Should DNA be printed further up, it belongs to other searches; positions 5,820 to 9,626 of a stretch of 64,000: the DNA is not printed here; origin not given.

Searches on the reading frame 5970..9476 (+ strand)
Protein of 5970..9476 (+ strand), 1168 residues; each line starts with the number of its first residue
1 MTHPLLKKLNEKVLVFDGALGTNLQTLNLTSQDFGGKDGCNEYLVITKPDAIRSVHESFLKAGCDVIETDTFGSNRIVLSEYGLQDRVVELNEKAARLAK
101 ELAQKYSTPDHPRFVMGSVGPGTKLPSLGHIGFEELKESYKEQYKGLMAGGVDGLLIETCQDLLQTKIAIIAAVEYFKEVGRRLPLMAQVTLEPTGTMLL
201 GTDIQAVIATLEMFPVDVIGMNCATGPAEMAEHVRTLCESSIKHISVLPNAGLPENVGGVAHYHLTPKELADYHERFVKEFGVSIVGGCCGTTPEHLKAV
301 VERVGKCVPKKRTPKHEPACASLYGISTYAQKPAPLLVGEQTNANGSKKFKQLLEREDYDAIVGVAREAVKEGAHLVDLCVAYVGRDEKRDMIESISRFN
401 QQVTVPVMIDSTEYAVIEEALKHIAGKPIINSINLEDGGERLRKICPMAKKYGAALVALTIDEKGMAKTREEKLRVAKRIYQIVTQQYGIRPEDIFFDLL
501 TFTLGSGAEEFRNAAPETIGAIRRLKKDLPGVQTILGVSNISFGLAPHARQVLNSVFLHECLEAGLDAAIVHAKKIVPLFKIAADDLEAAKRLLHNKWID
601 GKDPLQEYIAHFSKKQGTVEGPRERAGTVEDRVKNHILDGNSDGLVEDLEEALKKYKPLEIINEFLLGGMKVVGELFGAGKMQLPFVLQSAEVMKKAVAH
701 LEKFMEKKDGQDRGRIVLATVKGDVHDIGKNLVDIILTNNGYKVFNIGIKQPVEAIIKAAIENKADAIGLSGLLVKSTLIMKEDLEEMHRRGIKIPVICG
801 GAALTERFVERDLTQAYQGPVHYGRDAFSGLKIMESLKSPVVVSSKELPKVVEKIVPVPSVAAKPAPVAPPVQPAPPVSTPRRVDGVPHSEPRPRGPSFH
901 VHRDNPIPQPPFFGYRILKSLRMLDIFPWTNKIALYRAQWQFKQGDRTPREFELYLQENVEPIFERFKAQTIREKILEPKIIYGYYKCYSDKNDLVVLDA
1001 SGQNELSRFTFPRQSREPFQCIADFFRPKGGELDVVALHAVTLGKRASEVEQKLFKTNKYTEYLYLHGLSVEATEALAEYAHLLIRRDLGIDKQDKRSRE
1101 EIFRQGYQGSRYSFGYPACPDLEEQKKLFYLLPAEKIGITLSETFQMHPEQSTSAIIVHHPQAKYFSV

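Call 36: search_protein_families(library=pfam, proteins=[window:5970-9476:+], max_evalue=0.0001)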
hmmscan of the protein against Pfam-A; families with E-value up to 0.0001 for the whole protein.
window:5970-9476:+ (1168 aa): 6 families
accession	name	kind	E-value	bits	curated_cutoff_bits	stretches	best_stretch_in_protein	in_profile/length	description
PF02574.22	S-methyl_trans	-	3.8e-84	283.3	22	1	14-304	1-283/283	Homocysteine S-methyltransferase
PF00809.28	Pterin_bind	-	2.5e-44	152.2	25.5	1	340-572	2-244/244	Pterin binding enzyme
PF02965.22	Met_synt_B12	-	2.7e-39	135.7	25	1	969-1168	49-257/273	Vitamin B12 dependent methionine synthase, activation domain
PF02607.22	B12-binding_2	-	2.2e-23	82.7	23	1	630-702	2-74/74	B12 binding domain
PF02310.24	B12-binding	-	4.9e-21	75.2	32.1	1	714-831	1-120/121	B12 binding domain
PF03599.22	CdhD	-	3.6e-05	23.1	24.8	1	357-484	50-173/387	CO dehydrogenase/acetyl-CoA synthase delta subunit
